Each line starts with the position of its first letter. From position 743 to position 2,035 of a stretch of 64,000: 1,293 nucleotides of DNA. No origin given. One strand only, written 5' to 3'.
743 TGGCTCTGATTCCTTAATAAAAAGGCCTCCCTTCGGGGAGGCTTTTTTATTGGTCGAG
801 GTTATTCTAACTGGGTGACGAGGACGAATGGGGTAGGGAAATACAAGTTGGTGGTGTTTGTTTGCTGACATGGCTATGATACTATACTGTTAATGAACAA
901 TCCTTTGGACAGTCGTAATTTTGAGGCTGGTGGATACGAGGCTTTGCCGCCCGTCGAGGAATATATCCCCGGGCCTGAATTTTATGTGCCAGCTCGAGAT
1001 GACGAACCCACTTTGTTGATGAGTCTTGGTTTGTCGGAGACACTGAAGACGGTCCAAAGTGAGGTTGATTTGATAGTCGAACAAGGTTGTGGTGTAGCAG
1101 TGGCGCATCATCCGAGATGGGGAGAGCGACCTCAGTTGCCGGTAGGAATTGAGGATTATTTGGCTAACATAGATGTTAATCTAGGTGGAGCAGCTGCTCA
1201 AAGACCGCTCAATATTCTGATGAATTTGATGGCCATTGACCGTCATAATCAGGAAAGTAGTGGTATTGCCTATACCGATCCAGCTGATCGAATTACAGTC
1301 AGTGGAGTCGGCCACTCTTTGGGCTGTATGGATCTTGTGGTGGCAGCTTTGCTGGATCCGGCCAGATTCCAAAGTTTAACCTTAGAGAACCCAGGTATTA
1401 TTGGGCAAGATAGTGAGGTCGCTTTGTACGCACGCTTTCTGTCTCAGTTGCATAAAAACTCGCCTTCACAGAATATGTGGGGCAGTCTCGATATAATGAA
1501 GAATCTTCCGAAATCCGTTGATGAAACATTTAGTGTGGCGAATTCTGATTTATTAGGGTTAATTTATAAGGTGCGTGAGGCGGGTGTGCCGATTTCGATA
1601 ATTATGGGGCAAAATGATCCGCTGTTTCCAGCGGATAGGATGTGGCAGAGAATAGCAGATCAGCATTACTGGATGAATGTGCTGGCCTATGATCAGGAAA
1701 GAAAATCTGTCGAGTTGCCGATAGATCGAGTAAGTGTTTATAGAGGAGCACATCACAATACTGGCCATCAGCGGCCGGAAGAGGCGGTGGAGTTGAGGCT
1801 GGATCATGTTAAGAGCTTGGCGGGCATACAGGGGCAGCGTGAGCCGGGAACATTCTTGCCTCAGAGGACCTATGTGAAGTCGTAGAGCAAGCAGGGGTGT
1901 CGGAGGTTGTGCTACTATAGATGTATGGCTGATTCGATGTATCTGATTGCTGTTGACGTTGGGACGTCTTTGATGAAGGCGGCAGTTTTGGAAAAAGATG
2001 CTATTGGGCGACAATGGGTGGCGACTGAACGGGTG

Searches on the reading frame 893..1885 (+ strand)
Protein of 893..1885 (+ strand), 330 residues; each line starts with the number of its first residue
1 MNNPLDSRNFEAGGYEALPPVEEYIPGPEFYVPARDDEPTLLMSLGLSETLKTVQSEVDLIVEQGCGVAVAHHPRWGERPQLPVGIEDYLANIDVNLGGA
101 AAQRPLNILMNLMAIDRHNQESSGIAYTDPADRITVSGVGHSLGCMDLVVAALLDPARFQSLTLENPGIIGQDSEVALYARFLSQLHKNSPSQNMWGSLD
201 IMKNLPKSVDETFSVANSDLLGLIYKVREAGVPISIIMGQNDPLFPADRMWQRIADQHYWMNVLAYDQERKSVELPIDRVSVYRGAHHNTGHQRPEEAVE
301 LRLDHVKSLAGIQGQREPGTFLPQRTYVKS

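Call 62: find_encoding_contigs(protein=window:893-1885:+, flank=10000, max_places=6)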
Protein window:893-1885:+ (330 aa): 2 contigs read that carry it; 2 places shown.
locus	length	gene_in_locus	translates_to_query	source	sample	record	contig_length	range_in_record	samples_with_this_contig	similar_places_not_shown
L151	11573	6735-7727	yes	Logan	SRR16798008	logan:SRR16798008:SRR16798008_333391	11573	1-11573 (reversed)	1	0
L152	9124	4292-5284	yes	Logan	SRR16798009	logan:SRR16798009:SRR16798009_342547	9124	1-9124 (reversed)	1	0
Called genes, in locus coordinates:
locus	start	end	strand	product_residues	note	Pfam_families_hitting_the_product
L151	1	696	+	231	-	?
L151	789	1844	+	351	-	PF01926:MMR_HSR1, PF02421:FeoB_N (weak), PF06071:YchF-GTPase_C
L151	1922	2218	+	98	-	PF04221:RelB (weak)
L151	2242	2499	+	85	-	PF05016:ParE_toxin (weak), PF15738:YafQ_toxin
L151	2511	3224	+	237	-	PF04794:YdjC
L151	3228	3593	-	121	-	-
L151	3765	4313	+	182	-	-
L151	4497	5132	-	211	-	-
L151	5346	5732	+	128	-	PF01250:Ribosomal_S6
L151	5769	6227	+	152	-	PF00436:SSB, PF22657:SSB_1 (weak)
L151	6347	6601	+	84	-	PF01084:Ribosomal_S18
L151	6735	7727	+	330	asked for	-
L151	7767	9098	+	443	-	-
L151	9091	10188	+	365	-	-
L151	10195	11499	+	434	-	PF00595:PDZ, PF13180:PDZ_2, PF17820:PDZ_6, PF03572:Peptidase_S41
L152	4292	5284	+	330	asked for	-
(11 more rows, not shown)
